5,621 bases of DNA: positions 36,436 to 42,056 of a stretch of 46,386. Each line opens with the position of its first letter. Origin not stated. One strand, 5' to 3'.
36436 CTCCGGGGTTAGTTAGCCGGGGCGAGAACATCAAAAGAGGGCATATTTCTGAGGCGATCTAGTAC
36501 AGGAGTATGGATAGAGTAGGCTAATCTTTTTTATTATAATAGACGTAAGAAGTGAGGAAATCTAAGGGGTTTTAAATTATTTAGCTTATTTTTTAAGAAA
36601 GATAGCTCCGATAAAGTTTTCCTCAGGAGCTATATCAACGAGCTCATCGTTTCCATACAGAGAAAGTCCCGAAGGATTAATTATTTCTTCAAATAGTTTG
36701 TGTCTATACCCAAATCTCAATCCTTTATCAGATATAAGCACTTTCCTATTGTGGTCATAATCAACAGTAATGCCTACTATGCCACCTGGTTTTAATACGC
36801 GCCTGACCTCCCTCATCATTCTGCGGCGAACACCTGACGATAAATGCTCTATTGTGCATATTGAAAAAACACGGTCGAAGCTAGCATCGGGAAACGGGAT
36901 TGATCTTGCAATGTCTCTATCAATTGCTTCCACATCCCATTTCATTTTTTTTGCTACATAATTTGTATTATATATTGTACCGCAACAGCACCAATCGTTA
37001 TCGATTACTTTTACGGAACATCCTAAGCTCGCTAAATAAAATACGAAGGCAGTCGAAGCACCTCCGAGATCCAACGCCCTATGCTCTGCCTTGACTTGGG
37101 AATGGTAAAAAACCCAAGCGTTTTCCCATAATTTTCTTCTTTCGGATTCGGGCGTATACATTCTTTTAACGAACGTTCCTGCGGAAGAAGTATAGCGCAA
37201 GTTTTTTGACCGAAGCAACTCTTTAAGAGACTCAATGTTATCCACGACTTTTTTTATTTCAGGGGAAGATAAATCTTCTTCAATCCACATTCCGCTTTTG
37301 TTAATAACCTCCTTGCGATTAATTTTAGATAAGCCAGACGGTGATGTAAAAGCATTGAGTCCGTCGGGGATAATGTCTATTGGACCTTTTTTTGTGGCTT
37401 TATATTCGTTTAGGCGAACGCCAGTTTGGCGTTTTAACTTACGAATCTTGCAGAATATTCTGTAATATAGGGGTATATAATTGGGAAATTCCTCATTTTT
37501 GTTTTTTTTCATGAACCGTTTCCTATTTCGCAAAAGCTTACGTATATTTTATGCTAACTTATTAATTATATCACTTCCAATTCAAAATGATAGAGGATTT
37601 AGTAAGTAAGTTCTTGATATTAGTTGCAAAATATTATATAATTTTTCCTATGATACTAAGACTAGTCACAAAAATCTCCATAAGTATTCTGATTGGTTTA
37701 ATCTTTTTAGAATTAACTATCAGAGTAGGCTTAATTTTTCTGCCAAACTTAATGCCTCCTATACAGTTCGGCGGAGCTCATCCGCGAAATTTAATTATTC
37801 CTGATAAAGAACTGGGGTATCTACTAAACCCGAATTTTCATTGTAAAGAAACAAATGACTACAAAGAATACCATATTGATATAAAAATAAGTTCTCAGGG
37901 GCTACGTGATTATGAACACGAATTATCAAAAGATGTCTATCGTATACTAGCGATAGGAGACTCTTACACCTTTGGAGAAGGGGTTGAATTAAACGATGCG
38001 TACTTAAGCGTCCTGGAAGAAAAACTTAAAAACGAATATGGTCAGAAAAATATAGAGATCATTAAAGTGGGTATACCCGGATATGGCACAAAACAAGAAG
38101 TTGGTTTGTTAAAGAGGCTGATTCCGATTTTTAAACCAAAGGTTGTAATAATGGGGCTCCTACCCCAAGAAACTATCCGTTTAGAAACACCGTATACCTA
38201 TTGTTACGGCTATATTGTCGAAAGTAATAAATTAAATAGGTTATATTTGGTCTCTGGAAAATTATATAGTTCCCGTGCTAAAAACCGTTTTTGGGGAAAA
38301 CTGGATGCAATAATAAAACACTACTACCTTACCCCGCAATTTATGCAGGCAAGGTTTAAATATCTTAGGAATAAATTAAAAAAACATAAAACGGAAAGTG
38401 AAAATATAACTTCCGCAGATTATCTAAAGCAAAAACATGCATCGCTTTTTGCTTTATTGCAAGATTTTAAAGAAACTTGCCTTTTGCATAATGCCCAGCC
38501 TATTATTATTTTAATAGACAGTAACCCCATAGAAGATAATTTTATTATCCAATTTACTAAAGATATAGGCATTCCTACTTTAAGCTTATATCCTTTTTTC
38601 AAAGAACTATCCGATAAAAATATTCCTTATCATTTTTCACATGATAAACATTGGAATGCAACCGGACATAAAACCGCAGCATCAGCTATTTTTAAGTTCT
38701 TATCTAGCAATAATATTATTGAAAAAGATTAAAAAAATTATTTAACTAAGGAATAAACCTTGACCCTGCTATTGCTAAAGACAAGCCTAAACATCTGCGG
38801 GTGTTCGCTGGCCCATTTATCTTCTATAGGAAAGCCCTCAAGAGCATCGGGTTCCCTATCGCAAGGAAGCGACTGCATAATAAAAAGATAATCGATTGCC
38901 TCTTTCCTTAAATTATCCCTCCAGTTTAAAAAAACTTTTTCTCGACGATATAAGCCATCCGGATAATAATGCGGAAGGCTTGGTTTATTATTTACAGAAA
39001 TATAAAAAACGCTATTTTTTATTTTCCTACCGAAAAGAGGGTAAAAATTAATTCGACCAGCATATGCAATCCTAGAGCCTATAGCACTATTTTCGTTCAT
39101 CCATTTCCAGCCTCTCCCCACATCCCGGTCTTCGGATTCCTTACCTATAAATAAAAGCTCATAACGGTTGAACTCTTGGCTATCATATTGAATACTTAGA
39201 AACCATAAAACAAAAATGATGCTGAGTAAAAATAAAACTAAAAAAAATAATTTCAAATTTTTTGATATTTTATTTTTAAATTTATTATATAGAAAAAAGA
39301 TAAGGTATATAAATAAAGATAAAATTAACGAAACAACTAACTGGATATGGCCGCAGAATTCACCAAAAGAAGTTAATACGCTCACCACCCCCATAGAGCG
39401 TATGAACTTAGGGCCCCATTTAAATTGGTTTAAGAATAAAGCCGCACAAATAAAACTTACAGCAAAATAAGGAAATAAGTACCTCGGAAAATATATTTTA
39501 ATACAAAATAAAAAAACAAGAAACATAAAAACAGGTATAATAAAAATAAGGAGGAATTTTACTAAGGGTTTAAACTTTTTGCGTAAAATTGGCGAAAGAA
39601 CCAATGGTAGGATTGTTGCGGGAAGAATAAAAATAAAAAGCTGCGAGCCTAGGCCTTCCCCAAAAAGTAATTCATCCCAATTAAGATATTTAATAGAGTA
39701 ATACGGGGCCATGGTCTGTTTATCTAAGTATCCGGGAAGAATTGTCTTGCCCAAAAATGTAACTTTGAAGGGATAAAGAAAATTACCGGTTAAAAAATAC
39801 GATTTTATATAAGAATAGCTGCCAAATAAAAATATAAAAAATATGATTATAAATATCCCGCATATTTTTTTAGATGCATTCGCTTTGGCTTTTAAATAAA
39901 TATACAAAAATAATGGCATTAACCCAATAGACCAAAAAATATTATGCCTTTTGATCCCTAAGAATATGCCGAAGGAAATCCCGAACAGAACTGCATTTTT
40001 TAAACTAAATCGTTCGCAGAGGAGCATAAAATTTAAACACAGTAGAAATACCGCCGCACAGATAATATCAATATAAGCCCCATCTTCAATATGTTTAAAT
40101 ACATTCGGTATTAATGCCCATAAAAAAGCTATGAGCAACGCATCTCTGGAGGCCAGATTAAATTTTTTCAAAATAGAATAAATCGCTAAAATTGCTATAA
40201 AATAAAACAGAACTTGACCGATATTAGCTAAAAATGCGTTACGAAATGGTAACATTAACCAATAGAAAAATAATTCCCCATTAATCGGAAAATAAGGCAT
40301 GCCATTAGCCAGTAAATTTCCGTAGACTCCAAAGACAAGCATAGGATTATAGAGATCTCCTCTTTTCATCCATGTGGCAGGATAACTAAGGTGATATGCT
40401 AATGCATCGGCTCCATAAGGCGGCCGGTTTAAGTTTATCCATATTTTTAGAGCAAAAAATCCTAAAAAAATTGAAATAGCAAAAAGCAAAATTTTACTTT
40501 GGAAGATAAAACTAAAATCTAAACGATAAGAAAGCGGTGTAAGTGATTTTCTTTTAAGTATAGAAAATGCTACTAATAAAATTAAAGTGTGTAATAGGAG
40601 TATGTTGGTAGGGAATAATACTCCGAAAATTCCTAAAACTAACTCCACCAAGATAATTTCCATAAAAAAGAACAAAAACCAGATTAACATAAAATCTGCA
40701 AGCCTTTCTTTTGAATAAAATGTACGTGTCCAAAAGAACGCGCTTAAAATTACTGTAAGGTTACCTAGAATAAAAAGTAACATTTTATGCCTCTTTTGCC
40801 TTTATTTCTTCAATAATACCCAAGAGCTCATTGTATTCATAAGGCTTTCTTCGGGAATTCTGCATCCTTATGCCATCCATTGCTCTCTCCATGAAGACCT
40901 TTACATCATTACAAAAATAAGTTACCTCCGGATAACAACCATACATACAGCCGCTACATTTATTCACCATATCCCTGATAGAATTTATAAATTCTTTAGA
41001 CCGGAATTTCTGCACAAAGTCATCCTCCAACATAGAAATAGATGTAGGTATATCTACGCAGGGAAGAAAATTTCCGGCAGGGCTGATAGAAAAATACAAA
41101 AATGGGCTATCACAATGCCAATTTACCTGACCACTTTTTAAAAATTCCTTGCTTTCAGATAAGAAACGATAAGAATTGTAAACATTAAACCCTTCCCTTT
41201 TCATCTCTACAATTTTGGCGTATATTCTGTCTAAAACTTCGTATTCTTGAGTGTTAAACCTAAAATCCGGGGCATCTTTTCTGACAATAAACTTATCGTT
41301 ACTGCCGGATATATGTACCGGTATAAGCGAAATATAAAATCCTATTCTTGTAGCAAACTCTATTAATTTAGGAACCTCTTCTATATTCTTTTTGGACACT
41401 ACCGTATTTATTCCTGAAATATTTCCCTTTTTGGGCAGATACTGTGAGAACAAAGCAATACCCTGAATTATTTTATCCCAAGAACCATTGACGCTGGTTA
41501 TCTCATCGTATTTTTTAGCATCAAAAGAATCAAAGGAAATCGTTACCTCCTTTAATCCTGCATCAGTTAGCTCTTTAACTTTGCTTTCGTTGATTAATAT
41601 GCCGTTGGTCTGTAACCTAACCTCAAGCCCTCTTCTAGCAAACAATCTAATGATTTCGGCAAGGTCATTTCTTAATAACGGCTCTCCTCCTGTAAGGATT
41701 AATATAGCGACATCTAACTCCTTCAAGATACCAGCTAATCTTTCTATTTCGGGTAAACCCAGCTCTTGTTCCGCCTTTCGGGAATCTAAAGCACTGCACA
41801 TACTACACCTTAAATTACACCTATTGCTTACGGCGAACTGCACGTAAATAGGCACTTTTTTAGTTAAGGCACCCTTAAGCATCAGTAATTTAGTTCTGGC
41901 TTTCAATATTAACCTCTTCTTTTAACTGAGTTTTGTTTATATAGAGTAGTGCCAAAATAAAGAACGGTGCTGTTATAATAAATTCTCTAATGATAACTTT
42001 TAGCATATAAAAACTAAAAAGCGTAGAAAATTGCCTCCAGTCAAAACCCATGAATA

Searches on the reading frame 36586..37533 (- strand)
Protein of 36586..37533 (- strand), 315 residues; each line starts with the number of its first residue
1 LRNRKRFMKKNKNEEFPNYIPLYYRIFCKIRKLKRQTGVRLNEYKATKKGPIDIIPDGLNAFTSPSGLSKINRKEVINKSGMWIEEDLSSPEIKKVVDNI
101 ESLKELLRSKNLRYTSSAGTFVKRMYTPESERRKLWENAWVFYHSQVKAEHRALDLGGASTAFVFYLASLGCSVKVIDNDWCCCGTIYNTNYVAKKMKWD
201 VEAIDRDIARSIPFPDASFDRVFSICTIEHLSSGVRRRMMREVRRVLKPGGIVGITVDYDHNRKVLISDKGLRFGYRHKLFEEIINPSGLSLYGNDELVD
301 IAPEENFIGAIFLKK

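Call 56: search_protein_families(library=pfam, proteins=[window:36586-37533:-], max_evalue=0.00001)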
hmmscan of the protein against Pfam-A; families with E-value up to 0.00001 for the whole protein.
window:36586-37533:- (315 aa): 3 families
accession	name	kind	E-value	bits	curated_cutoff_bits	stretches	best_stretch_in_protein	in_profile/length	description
PF08241.18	Methyltransf_11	-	3.6e-12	47.2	21.2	1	154-253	1-93/95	Methyltransferase domain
PF13649.12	Methyltransf_25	-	1.5e-11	45.3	27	1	154-251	2-97/97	Methyltransferase domain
PF13847.12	Methyltransf_31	-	2.8e-06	27.5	27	1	151-255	5-109/145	Methyltransferase domain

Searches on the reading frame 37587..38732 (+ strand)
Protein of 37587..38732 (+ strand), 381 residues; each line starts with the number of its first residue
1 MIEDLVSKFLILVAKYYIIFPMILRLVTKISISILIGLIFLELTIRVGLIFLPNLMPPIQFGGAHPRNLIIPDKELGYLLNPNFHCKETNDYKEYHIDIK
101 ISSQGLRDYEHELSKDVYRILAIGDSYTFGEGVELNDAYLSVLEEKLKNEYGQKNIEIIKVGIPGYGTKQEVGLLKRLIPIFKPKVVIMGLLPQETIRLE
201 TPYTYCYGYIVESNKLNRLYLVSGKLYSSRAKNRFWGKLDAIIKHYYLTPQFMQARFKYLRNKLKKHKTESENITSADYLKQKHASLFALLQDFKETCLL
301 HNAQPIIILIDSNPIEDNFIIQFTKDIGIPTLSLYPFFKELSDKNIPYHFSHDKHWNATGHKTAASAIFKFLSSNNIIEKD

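Call 56: search_protein_families(library=pfam, proteins=[window:37587-38732:+], max_evalue=0.00001)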
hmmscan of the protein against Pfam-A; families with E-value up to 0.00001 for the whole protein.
window:37587-38732:+ (381 aa): 1 family
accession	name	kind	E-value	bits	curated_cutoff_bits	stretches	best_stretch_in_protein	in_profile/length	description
PF13472.12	Lipase_GDSL_2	-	3e-07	31.6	32.9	1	122-189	1-68/178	GDSL-like Lipase/Acylhydrolase family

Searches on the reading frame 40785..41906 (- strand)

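Call 56: search_protein_families(library=pfam, proteins=[window:40785-41906:-], max_evalue=0.00001)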
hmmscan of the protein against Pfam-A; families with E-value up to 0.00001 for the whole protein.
window:40785-41906:- (373 aa): 1 family
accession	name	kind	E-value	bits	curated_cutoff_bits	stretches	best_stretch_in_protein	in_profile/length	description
PF04055.27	Radical_SAM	-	5.5e-28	98.7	29.5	1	26-185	3-166/166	Radical SAM superfamily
